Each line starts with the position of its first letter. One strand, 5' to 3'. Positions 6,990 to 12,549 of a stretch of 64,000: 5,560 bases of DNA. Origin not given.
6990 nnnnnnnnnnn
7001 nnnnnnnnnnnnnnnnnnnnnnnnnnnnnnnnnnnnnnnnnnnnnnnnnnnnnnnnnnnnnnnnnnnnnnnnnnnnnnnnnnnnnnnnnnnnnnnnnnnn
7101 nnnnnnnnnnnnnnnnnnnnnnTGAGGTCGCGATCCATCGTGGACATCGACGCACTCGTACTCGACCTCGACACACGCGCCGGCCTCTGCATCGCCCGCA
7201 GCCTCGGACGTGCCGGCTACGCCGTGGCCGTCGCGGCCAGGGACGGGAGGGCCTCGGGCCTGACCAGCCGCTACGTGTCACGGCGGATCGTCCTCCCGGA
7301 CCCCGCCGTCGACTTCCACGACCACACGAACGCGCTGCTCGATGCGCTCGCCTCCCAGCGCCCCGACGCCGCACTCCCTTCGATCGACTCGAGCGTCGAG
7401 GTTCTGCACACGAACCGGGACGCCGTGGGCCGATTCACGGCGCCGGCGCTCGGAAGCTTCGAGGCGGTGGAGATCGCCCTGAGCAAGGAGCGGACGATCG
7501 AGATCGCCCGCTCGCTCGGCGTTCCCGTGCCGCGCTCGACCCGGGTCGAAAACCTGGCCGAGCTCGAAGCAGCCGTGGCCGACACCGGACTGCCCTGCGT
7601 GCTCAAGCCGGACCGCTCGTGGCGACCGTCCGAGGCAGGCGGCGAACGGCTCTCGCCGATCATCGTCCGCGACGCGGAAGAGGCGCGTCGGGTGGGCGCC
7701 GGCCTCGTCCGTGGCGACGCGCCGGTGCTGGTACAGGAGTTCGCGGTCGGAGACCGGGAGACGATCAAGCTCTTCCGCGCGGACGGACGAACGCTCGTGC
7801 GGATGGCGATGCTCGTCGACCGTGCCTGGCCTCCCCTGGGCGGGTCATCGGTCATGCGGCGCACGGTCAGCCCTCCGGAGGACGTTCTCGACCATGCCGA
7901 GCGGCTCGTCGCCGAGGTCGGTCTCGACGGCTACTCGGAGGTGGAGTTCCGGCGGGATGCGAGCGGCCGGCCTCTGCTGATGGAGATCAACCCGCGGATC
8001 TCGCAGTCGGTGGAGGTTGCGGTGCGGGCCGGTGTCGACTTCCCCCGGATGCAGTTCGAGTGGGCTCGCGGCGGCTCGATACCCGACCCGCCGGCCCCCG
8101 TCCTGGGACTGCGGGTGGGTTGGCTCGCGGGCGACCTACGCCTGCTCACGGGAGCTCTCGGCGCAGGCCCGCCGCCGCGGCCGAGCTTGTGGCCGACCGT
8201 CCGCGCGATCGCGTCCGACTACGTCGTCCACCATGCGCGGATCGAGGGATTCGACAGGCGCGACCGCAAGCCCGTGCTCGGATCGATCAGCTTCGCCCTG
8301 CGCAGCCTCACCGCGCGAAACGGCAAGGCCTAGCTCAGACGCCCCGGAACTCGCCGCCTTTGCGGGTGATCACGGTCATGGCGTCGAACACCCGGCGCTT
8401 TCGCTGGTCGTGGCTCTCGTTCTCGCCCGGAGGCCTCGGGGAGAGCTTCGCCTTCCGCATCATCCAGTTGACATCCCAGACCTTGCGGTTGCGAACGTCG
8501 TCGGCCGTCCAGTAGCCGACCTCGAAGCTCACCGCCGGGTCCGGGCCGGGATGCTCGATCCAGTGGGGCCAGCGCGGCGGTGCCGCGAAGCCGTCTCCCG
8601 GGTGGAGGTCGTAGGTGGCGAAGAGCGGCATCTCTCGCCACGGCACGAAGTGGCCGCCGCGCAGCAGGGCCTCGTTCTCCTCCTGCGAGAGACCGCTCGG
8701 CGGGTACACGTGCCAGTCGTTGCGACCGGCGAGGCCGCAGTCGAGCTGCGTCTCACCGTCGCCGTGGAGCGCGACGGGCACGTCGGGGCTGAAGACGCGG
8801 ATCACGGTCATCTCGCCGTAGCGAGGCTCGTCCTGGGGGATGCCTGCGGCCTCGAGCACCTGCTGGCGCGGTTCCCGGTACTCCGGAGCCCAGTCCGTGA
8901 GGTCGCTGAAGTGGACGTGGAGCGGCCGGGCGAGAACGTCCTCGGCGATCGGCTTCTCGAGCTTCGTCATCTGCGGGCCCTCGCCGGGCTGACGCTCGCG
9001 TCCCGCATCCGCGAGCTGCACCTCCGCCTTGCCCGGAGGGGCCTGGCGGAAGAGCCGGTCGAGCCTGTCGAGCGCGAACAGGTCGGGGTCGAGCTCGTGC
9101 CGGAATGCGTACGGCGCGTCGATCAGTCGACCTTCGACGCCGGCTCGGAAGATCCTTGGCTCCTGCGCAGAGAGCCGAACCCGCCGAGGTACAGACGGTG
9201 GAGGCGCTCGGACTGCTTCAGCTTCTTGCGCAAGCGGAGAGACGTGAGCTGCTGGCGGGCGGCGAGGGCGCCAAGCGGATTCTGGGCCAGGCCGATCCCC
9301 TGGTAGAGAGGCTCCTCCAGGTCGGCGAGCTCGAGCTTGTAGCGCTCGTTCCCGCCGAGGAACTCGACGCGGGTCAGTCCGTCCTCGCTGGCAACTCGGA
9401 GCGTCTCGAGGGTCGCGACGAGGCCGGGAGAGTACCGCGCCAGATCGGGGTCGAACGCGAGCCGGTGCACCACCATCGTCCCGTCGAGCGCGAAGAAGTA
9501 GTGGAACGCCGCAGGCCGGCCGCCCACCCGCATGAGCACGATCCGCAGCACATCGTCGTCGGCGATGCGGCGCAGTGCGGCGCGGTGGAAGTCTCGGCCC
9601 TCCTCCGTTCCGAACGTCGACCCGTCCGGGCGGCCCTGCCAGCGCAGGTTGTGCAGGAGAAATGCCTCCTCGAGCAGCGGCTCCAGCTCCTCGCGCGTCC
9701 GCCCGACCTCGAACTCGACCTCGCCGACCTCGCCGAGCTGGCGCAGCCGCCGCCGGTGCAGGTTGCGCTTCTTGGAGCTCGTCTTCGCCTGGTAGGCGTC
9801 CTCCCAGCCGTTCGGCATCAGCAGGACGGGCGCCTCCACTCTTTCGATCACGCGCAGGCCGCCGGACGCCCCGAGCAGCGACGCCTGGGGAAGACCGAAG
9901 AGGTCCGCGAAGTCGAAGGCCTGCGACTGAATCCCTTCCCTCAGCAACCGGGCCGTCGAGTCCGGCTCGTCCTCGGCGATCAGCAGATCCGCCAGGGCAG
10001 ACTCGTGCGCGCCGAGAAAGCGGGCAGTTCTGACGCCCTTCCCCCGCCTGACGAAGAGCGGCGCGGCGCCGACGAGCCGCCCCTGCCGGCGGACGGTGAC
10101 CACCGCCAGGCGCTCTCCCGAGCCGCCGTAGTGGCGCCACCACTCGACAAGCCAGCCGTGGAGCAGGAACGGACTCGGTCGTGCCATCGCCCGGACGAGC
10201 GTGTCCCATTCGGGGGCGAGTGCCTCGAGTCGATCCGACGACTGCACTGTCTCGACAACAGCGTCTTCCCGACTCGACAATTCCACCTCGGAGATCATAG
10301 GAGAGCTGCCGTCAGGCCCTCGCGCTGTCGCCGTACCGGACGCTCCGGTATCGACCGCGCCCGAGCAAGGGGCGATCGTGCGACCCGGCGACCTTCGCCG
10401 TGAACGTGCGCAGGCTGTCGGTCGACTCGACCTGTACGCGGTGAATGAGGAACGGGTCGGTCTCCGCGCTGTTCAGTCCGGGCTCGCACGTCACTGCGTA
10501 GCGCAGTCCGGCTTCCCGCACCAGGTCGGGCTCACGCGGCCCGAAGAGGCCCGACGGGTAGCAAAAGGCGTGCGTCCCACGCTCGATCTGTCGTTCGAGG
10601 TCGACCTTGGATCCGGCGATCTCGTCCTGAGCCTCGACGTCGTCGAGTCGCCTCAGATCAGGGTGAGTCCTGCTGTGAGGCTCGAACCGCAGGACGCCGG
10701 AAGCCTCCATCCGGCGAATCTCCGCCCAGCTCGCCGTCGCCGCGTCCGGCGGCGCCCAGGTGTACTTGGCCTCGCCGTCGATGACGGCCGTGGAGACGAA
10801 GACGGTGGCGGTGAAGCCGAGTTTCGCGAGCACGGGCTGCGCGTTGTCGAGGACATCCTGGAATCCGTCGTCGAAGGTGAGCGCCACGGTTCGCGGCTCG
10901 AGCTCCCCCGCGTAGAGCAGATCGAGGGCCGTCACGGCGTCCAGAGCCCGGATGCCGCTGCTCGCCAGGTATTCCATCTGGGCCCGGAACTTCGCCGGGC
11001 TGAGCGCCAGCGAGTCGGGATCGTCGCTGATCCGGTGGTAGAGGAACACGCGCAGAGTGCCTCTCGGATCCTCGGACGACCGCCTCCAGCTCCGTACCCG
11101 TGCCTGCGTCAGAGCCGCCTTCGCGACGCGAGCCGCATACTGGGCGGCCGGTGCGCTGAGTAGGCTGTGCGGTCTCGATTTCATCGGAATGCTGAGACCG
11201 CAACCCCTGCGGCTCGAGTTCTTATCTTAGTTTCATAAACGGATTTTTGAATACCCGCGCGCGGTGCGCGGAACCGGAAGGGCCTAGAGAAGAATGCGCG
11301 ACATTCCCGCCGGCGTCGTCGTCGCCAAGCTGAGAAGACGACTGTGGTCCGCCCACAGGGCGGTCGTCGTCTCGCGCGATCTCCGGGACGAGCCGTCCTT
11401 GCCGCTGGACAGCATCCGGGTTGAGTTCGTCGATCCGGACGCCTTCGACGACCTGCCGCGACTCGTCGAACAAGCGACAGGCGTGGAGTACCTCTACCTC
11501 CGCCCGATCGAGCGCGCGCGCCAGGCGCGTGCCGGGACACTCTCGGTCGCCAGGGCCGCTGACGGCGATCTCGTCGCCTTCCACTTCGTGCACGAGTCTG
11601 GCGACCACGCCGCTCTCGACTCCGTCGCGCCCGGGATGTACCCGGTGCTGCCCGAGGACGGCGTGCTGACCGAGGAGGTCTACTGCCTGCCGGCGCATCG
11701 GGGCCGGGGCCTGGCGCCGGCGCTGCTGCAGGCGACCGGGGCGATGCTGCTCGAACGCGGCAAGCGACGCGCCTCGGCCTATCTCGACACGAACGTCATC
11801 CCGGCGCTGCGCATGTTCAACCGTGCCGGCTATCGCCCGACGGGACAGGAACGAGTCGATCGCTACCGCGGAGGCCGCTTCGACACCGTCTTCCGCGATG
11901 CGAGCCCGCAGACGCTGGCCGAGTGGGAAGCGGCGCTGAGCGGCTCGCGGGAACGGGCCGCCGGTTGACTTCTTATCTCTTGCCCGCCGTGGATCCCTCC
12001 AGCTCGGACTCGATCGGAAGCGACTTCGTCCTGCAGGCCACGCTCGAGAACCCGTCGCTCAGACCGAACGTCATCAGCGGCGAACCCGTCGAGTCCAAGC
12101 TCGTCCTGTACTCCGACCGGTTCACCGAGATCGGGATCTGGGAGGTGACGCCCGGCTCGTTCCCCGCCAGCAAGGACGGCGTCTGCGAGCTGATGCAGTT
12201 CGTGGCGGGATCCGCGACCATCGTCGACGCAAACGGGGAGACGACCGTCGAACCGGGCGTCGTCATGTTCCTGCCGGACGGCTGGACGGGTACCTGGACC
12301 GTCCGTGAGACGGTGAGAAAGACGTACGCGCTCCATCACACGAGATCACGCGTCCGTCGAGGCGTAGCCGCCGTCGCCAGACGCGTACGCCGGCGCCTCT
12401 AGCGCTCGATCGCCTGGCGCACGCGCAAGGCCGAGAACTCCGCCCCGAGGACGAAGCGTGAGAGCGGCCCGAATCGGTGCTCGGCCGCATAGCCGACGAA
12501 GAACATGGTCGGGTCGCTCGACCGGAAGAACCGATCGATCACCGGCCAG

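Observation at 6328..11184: Two JmjC-like cupin paralogs flank an ATP-grasp ligase, next to a FemAB/CelD-like GNAT and a NodB deacetylase inside the polysaccharide locus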

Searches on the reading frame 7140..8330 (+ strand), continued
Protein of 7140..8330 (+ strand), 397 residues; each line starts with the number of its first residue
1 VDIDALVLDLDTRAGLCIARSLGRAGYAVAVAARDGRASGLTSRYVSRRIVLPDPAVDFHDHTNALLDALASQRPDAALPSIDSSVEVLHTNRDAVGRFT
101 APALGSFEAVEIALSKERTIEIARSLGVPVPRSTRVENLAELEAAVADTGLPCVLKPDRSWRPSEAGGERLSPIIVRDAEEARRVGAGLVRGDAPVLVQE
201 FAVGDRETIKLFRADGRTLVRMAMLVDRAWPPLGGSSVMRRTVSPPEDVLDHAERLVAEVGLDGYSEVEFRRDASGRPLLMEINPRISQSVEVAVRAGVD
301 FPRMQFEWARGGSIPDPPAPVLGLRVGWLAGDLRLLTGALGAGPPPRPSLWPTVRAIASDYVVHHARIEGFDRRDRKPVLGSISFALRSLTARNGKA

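Call 76: fold_search(model_id=the predicted structure, library=pdb)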
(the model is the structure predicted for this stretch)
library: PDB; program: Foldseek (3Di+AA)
matches with E <= 10: 1998; with E <= 0.001: 546
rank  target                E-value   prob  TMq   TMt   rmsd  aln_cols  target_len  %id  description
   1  1ce8_A                1.1e-18  1.00  0.57  0.23   5.0       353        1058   18  CARBAMOYL PHOSPHATE SYNTHETASE FROM ESCHERICHIS COLI WITH COMPLEXED WITH THE ALLOSTERIC LIGAND IMP (released 1999-07-26)
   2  1bxr_A                1.2e-18  1.00  0.58  0.23   4.9       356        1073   18  STRUCTURE OF CARBAMOYL PHOSPHATE SYNTHETASE COMPLEXED WITH THE ATP ANALOG AMPPNP (released 1999-04-20)
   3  1m6v_A                1.7e-18  1.00  0.57  0.24   5.1       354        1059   18  Crystal Structure of the G359F (small subunit) Point Mutant of Carbamoyl Phosphate Synthetase (released 2002-07-31)
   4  1a9x_A                2.0e-18  1.00  0.59  0.24   5.4       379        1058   18  CARBAMOYL PHOSPHATE SYNTHETASE: CAUGHT IN THE ACT OF GLUTAMINE HYDROLYSIS (released 1998-10-21)
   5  1jdb_B                2.4e-18  1.00  0.58  0.24   4.8       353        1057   18  CARBAMOYL PHOSPHATE SYNTHETASE FROM ESCHERICHIA COLI (released 1998-06-17)
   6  1c30_A                3.7e-18  1.00  0.57  0.23   5.2       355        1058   18  CRYSTAL STRUCTURE OF CARBAMOYL PHOSPHATE SYNTHETASE: SMALL SUBUNIT MUTATION C269S (released 1999-12-10)
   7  10bm_A                3.9e-18  1.00  0.59  0.61   4.5       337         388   18  Crystal structure of Phosphoribosylaminoimidazole carboxylase from Burkholderia xenovorans (AMP, ADP and sulfate compl (released 2026-01-21)
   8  1jdb_K                6.0e-18  1.00  0.58  0.24   5.0       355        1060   17  CARBAMOYL PHOSPHATE SYNTHETASE FROM ESCHERICHIA COLI (released 1998-06-17)
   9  2pn1                  1.2e-17  1.00  0.60  0.75   3.6       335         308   19  Crystal structure of carbamoylphosphate synthase large subunit (split gene in MJ) (ZP_00538348.1) from Exiguobacterium s (released 2007-05-08)
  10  2vpq_A                1.5e-17  1.00  0.62  0.55   4.5       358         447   16  Crystal structure of biotin carboxylase from S. aureus complexed with AMPPNP (released 2008-09-09)
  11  9zoi_B                1.8e-17  1.00  0.60  0.62   3.6       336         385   19  Crystal structure of Phosphoribosylaminoimidazole carboxylase from Burkholderia xenovorans (ATP complex) (released 2025-12-24)
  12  4mv1                  1.8e-17  1.00  0.57  0.53   4.9       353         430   16  Crystal Structure of Biotin Carboxylase from Haemophilus influenzae in Complex with ADP and Phosphate (released 2015-01-14)
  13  10bm_D                1.9e-17  1.00  0.59  0.61   4.0       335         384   20  Crystal structure of Phosphoribosylaminoimidazole carboxylase from Burkholderia xenovorans (AMP, ADP and sulfate compl (released 2026-01-21)
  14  9zoi_D                1.9e-17  1.00  0.60  0.62   5.8       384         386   19  Crystal structure of Phosphoribosylaminoimidazole carboxylase from Burkholderia xenovorans (ATP complex) (released 2025-12-24)
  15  9zok_C                2.0e-17  1.00  0.61  0.62   6.3       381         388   20  Crystal structure of Phosphoribosylaminoimidazole carboxylase from Burkholderia xenovorans (ADP complex) (released 2025-12-24)
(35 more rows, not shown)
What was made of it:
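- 7140..8333 (+): ATP-grasp enzyme, 397 aa, of the stand-alone 'carbamoyl-phosphate-synthase-like' type. Substrate unknown. Foldseek hits: CPS large subunit, PurK, 2pn1, biotin carboxylase, RizA, PylC (call 76).
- On ATP-grasp superfamily: Foldseek E 1e-18 to CPS, PurK and biotin carboxylase (call 76). Amino-acid ligases RizA and PylC come within a factor of about 100 in E-value (call 76).
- The ATP-grasp's closest structures activate bicarbonate (call 76). Amino-acid ligases RizA and PylC score almost as well (E about 3e-17 to 8e-17; call 76).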

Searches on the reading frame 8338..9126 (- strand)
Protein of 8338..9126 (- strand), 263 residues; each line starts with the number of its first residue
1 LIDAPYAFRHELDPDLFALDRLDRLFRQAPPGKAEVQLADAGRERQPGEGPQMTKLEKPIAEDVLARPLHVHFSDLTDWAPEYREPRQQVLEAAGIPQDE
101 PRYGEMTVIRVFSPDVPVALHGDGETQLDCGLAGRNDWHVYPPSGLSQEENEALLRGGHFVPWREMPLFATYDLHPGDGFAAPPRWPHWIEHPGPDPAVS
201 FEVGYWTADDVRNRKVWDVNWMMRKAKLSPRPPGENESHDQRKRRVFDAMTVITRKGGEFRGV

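Call 8: search_protein_families(library=pfam, max_evalue=1, proteins=[window:8338-9126:-])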
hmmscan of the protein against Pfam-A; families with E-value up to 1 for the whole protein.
window:8338-9126:- (263 aa): 2 families
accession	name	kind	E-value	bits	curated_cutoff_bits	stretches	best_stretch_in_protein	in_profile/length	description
PF07883.17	Cupin_2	-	0.0077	16.4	27.2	1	171-201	37-67/70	Cupin domain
PF09141.16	Talin_middle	-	0.26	11.8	25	1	66-95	121-151/161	Talin, middle domain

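Call 9: search_protein_families(library=ncbifam, max_evalue=0.1, proteins=[window:8338-9126:-])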
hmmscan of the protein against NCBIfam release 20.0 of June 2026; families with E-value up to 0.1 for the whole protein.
window:8338-9126:- (263 aa): 0 families

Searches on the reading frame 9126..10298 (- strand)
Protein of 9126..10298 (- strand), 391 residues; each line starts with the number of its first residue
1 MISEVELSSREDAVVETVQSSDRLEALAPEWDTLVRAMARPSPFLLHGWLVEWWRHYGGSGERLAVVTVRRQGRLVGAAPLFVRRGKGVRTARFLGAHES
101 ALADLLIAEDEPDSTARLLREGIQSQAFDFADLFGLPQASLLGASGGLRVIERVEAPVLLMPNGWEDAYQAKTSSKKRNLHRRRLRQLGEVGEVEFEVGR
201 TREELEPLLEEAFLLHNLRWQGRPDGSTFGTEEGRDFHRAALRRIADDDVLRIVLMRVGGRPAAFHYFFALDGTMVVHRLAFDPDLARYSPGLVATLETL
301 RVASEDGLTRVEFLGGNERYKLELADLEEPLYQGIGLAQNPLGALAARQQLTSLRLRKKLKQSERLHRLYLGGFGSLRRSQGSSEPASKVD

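Call 8: search_protein_families(library=pfam, max_evalue=1, proteins=[window:9126-10298:-])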
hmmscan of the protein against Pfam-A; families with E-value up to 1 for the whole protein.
window:9126-10298:- (391 aa): 3 families
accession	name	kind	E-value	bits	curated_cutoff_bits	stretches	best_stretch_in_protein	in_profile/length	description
PF13480.13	Acetyltransf_6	-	3.1e-34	118.6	22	1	175-321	1-142/143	Acetyltransferase (GNAT) domain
PF09924.15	LPG_synthase_C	-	0.11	12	27.5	1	219-278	155-209/298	Phosphatidylglycerol lysyltransferase, C-terminal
PF13523.12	Acetyltransf_8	-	0.19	11.7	27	1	219-265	11-58/145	Acetyltransferase (GNAT) domain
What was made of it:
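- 9123..10298 (-): FemAB/CelD/HfsK-like acyltransferase (Acetyltransf_6), 391 aa. PF13480 E=3.1e-34 (call 8).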

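Call 9: search_protein_families(library=ncbifam, max_evalue=0.1, proteins=[window:9126-10298:-])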
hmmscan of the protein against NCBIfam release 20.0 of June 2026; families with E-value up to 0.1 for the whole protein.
window:9126-10298:- (391 aa): 1 family
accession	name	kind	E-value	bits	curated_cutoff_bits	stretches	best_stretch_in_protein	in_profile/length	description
NF047385.1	T4SS_GNAT_BspF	exception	2.9e-15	55.8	775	1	148-306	197-355/428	type IV secretion system effector crotonyl transferase BspF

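Call 29: search_solved_structures(query=window:9126-10298:-, max_evalue=1)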
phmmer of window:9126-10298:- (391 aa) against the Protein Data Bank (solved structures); distinct sequences matched with E-value up to 1: 1.
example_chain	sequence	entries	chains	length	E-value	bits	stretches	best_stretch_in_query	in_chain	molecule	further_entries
5hw3_A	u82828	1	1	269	0.046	16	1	245-353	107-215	Beta-lactamase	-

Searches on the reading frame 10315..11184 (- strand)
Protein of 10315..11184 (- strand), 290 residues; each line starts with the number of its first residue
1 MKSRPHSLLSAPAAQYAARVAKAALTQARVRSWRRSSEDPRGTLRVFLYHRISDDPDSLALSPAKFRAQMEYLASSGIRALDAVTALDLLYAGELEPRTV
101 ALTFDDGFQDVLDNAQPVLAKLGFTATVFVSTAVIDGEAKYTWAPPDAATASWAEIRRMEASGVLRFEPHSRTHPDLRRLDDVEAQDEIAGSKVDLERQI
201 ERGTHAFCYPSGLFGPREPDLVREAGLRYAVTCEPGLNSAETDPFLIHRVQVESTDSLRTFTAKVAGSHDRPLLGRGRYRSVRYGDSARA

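Call 8: search_protein_families(library=pfam, max_evalue=1, proteins=[window:10315-11184:-])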
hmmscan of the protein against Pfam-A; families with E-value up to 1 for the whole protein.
window:10315-11184:- (290 aa): 1 family
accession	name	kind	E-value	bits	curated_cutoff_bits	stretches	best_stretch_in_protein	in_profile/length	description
PF01522.26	Polysacc_deac_1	-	1.7e-20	73.7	23.1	1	94-229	3-123/124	Polysaccharide deacetylase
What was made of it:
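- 10312..11184 (-): NodB/CE4 polysaccharide deacetylase, 290 aa, with no signal peptide. PF01522 E=1.7e-20 (call 8).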

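Call 9: search_protein_families(library=ncbifam, max_evalue=0.1, proteins=[window:10315-11184:-])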
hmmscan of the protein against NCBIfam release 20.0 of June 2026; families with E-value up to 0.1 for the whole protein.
window:10315-11184:- (290 aa): 10 families
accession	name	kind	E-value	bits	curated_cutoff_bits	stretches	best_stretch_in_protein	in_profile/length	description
TIGR03933.1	PIA_icaB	equivalog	1.1e-15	57.8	248.35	1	60-263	34-239/245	intercellular adhesin biosynthesis polysaccharide N-deacetylase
TIGR03938.2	deacetyl_PgaB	equivalog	2.5e-13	49.2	321.9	1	44-172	3-143/621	poly-beta-1,6-N-acetyl-D-glucosamine N-deacetylase PgaB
NF011177.0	PRK14582.1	equivalog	3.4e-06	25.6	923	1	45-170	50-184/671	poly-beta-1,6-N-acetyl-D-glucosamine N-deacetylase PgaB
TIGR02884.1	spore_pdaA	equivalog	0.00013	21.7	298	1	81-214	20-140/224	delta-lactam-biosynthetic de-N-acetylase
NF011176.0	PRK14581.1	equivalog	0.00015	20.1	1091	1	40-170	45-184/673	poly-beta-1,6-N-acetyl-D-glucosamine N-deacetylase PgaB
NF045820.1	PgAcgDacpgdA_Strep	equivalog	0.0037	16.1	800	1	87-140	257-311/463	peptidoglycan-N-acetylglucosamine deacetylase PgdA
TIGR02764.1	spore_ybaN_pdaB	equivalog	0.0038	17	237.4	1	96-226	4-120/191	polysaccharide deacetylase family sporulation protein PdaB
TIGR02873.1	spore_ylxY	hypoth_equivalog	0.0045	16.2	391.5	1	167-215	140-188/268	probable sporulation protein, polysaccharide deacetylase family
TIGR04243.1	nodulat_NodB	equivalog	0.023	14.2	240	1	98-204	2-94/197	chitooligosaccharide deacetylase NodB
NF050820.1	PolSacchBiosHfsH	equivalog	0.044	13.5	400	1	95-214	31-143/249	oligosaccharide deacetylase HfsH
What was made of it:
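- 10312..11184 (-): Weak matches to IcaB, PgaB and HfsH models (call 9).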

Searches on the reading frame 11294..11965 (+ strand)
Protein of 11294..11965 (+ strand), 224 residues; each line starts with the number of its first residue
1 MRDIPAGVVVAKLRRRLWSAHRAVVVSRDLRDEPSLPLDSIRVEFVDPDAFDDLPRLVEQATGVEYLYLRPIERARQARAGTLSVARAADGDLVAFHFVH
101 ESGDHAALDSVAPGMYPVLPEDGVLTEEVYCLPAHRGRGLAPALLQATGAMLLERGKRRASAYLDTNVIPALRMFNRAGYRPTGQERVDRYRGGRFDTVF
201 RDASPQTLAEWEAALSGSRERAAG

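Call 8: search_protein_families(library=pfam, max_evalue=1, proteins=[window:11294-11965:+])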
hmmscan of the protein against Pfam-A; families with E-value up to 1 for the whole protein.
window:11294-11965:+ (224 aa): 4 families
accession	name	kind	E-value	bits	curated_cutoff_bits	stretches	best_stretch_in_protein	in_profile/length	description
PF00583.31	Acetyltransf_1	-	1.4e-05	25.8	20.7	1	86-180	37-116/116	Acetyltransferase (GNAT) family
PF13508.13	Acetyltransf_7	-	1.4e-05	25.8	27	1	114-181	16-83/84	Acetyltransferase (GNAT) domain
PF08445.16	FR47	-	0.00012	22.5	22.1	1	128-183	26-80/86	FR47-like protein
PF13673.13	Acetyltransf_10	-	0.029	14.8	23.6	1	129-189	57-116/128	Acetyltransferase (GNAT) domain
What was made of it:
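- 11294..11968 (+): Small GNAT N-acetyltransferase (Acetyltransf_1). Accessory. PF00583 and PF13508 E=1.4e-5 (call 8).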

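Call 9: search_protein_families(library=ncbifam, max_evalue=0.1, proteins=[window:11294-11965:+])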
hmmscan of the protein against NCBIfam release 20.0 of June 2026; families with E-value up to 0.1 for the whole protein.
window:11294-11965:+ (224 aa): 5 families
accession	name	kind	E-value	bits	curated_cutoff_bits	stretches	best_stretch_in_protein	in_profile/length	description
TIGR03448.1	mycothiol_MshD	equivalog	0.0018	17.7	163.1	1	80-182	199-287/294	mycothiol synthase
NF000482.1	AAC_3_XI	exception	0.0074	16.1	300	1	124-158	76-110/148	aminoglycoside N-acetyltransferase AAC(3)-XI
NF000487.1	stat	exception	0.009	15.5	420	1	86-185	71-166/189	streptothricin N-acetyltransferase STAT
NF040502.1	PPT_acetyltrans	equivalog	0.01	15.5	300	1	127-197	89-159/183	phosphinothricin N-acetyltransferase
NF002959.0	PRK03624.1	equivalog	0.025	14.3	124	1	133-182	82-131/147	GNAT family acetyltransferase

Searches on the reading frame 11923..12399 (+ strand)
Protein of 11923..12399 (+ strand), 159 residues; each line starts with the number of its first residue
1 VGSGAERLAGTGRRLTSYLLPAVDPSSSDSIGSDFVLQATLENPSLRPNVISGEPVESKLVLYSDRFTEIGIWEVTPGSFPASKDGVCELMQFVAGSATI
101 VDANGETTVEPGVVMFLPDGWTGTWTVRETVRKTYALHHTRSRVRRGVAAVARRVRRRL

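Call 8: search_protein_families(library=pfam, max_evalue=1, proteins=[window:11923-12399:+])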
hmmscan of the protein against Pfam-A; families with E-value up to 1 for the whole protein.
window:11923-12399:+ (159 aa): 3 families
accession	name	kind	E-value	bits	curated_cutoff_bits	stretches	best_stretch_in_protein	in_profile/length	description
PF05899.18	Cupin_3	-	5.4e-13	48.9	23.5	1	68-135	7-74/74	EutQ-like cupin domain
PF21621.3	MPI_cupin_dom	-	0.062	13.7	27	1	72-120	15-62/79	Mannose-6-phosphate isomerase, cupin domain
PF04895.17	Nre_C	-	0.13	12.5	27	1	122-140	50-68/110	Archaeal Nre, C-terminal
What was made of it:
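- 11923..12402 (+): Small EutQ-like cupin (Cupin_3). Accessory: present in only some loci. PF05899 E=5.4e-13 (call 8).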

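Call 9: search_protein_families(library=ncbifam, max_evalue=0.1, proteins=[window:11923-12399:+])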
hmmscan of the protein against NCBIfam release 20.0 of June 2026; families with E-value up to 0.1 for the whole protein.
window:11923-12399:+ (159 aa): 0 families

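Call 48: search_solved_structures(query=window:11923-12399:+, max_evalue=0.1)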
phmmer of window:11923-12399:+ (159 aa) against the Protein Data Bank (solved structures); distinct sequences matched with E-value up to 0.1: 2.
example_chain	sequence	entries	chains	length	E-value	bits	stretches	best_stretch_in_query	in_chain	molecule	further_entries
3bcw_A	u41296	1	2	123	1.2e-10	45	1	68-139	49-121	Uncharacterized protein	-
3myx_A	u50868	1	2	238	0.00038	24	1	50-137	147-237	uncharacterized protein PSPTO_0244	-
